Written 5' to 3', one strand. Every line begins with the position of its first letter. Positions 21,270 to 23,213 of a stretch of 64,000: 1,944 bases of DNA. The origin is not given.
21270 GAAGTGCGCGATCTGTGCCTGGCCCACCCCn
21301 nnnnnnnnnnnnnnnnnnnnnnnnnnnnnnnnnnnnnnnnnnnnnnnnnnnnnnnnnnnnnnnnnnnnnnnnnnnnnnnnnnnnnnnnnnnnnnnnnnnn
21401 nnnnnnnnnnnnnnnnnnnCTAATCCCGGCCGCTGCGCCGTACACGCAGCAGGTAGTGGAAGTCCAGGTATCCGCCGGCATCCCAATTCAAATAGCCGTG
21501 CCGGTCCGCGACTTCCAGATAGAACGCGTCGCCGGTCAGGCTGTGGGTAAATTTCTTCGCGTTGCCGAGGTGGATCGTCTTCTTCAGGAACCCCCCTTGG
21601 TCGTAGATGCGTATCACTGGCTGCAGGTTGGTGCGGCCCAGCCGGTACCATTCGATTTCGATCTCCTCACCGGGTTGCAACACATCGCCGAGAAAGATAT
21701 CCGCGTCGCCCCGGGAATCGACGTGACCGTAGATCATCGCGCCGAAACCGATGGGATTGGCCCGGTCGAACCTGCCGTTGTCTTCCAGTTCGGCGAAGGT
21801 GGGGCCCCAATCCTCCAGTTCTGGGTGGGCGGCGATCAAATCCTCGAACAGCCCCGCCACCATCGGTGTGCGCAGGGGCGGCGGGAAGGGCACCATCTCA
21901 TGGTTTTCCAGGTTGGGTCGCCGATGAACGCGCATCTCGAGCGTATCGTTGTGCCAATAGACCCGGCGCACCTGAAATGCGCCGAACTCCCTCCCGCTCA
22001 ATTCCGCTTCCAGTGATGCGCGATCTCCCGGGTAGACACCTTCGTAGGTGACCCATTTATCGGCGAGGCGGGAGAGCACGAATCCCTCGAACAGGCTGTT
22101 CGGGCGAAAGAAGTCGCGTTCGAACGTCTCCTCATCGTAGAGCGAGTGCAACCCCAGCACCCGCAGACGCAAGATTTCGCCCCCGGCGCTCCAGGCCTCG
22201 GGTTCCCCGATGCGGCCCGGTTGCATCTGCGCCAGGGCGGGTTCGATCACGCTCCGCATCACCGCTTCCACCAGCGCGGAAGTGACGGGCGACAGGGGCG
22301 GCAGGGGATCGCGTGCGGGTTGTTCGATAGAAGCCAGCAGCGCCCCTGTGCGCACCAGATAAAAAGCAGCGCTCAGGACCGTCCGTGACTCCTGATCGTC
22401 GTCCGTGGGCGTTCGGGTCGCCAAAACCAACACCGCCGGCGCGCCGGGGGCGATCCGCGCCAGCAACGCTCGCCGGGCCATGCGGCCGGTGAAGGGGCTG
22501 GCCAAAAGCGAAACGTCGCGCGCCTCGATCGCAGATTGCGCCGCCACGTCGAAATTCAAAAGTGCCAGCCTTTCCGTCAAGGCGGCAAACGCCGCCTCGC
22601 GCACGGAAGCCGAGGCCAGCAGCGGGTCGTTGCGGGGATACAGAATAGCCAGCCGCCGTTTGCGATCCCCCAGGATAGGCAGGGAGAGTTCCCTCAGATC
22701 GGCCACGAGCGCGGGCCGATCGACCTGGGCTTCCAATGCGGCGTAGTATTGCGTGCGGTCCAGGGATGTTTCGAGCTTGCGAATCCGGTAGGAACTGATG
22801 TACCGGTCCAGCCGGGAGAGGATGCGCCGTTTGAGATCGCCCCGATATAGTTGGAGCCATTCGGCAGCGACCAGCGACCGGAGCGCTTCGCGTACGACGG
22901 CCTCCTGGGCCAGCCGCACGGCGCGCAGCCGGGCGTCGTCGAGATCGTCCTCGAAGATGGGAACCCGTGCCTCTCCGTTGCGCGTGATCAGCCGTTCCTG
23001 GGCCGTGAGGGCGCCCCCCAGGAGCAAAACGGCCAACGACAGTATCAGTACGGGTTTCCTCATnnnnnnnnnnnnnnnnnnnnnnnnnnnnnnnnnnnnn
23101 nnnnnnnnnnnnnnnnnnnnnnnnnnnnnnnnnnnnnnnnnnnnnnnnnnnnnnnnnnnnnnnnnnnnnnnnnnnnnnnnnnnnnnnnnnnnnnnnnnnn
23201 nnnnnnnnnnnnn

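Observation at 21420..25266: Three-gene secreted-protein cluster with an SLH-domain lipoprotein and a duplicated 17-nt leader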

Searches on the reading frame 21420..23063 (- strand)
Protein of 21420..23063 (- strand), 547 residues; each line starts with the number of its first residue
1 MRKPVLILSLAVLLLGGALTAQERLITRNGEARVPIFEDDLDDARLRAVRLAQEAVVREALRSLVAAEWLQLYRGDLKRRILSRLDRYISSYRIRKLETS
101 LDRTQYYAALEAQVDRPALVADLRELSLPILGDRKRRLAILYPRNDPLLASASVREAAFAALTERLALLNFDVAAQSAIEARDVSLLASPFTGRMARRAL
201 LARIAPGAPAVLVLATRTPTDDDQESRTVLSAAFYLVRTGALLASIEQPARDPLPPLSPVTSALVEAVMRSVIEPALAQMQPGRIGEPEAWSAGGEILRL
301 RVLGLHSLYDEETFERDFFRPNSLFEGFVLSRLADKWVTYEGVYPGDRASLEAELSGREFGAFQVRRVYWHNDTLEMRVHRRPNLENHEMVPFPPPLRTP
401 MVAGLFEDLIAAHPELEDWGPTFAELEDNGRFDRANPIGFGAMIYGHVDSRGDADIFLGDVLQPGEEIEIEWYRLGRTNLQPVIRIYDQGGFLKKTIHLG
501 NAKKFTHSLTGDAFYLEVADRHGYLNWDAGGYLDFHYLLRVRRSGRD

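Call 4: search_protein_families(library=pfam, proteins=[window:21420-23063:-], max_evalue=1)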
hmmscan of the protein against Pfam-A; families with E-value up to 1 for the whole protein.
window:21420-23063:- (547 aa): 0 families

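Call 5: search_protein_families(library=ncbifam, proteins=[window:21420-23063:-], max_evalue=1)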
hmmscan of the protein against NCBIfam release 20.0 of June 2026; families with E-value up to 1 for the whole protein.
window:21420-23063:- (547 aa): 0 families

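Call 8: find_homologous_proteins(query=window:21420-23063:-)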
Query window:21420-23063:- (547 aa): 12 proteins with E <= 0.001 among 8000 candidates.
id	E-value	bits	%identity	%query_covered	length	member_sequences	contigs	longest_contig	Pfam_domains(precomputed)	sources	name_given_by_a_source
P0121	0.0e+0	1194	99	100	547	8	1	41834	-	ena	-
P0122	0.0e+0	1083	90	100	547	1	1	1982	-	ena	-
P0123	2.6e-162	560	51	99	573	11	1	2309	-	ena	-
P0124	3.4e-158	546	50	99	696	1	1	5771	-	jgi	jgi:hypothetical protein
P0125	3.8e-153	529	48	98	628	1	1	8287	-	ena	-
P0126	3.6e-150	520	48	96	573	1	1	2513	-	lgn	-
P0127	1.5e-149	517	49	97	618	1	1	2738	-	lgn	-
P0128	6.3e-149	515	49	96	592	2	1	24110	-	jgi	jgi:hypothetical protein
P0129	4.0e-122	427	41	96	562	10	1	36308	-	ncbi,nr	ncbi:MAG: hypothetical protein O7G32_07275 [SAR324 cluster bacterium]|nr:hypothetical protein [SAR32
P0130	1.8e-118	415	42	95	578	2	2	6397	-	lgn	-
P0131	8.0e-117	409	41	97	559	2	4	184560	-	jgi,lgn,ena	-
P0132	5.7e-92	327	36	98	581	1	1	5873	-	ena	-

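Call 23: search_solved_structures(query=A3, max_evalue=10, show_alignments=3)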
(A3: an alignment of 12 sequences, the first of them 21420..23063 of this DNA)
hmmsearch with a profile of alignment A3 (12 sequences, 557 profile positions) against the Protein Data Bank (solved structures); distinct sequences matched with E-value up to 10: 1.
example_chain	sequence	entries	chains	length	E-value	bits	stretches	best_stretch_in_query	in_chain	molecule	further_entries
3jqw_A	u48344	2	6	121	1.6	10.3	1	433-498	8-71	ColH protein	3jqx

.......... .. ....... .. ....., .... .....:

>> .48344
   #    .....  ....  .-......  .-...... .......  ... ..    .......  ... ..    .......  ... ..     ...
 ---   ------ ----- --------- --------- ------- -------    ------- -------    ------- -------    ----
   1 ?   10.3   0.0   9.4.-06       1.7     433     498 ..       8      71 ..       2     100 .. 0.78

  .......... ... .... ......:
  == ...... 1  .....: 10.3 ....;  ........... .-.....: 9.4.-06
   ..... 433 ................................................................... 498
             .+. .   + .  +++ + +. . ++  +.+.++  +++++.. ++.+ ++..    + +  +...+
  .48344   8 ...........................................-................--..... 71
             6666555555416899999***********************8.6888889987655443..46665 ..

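Call 33: predict_structure(alignment_id=A3)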
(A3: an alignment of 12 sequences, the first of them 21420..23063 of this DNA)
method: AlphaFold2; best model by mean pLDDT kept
length: 547 residues; sequences in the alignment: 12
mean_pLDDT: 81.3   pTM: 0.48
mean pLDDT of the five models: 81.3, 80.8, 78.9, 78.9, 77.0
residues with pLDDT >= 90: 135; 70-90: 327; 50-70: 63; < 50: 22
segments of 3 or more residues with pLDDT < 50: 1-4, 15-23, 528-530
pLDDT, mean of each block of 10 residues (from residue 1): 48 44 70 80 87 94 92 89 89 88 87 87 84 86 89 91 92 90 82 76 84 84 68 86 86 74 85 90 72 64 84 84 76 85 69 83 89 88 66 88 90 86 79 81 87 82 81 87 85 84 80 84 53 82 75
secondary structure, 60 per line:
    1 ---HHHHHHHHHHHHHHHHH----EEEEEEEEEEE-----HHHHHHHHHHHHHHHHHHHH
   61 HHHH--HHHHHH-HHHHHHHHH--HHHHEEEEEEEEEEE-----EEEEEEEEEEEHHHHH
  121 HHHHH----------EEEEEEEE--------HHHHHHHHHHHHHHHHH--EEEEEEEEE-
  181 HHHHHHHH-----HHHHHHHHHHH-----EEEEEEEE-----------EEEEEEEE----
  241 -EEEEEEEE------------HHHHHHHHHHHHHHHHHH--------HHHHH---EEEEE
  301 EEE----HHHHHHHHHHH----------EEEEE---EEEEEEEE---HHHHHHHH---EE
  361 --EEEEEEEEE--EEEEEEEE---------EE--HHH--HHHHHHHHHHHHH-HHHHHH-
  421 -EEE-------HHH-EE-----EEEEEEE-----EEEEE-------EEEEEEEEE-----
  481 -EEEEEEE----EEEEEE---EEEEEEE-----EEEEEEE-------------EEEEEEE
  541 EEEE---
elements in order: H4-20 E25-35 H41-64 H67-72 H74-82 H85-88 E89-99 E105-115 H116-125 E136-143 H152-168 E171-179 H181-188 H194-204 E210-217 E229-236 E242-249 H262-279 H288-292 E296-303 H308-318 E329-333 E337-344 H348-355 E363-371 E374-381 H400-412 H414-419 E422-424 E443-449 E455-459 E467-475 E482-488 E493-498 E502-508 E514-520 E534-544

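Call 80: search_protein_representatives(alignment_id=A3)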
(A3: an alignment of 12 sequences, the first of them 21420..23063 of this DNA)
Query: 12 sequences, 557 profile positions. Proteins with E-value up to 0.001 (for the whole library): 444; up to 1e-10: 109; up to 1e-30: 47. The best 150 are listed.
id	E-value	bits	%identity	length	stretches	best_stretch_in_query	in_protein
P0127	4.7e-257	870.4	-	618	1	3-556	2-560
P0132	5.8e-227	771.1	-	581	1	3-556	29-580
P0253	2.7e-198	676.4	-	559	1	5-556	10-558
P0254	1.4e-197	674.1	-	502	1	54-556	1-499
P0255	6.9e-185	632.2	-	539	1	18-554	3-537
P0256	4.4e-183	626.2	-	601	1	9-555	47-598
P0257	5.1e-180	616.1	-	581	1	12-555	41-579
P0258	8.0e-179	612.2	-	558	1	7-554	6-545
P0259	4.0e-175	600.0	-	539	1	26-556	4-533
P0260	1.6e-163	561.6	-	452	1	106-555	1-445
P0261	6.0e-158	543.3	-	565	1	9-556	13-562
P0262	6.2e-147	506.9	-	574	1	13-556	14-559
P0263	2.4e-146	505.0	-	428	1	119-555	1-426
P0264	2.4e-146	505.0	-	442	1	115-556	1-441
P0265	7.7e-146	503.3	-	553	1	5-553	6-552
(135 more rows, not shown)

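Call 90: search_protein_families(library=pfam, alignment_id=A3, max_evalue=1)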
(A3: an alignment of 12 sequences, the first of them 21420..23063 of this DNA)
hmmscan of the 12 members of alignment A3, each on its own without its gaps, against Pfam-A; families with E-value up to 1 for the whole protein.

A. member 1, window:21420-23063:- (547 aa): 0 families

B. families by the number of members that match (of 12 scanned): 6 families
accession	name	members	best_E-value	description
PF02037.33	SAP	1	0.022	SAP domain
PF03372.29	Exo_endo_phos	1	0.082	Endonuclease/Exonuclease/phosphatase family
PF25655.1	Phi6_P8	1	0.091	Phi6 bacteriophage P8 capsid protein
PF16857.10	RNA_pol_inhib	1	0.21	RNA polymerase inhibitor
PF08532.16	Glyco_hydro_42M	1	0.25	Beta-galactosidase trimerisation domain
PF05235.19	CHAD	1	0.62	CHAD domain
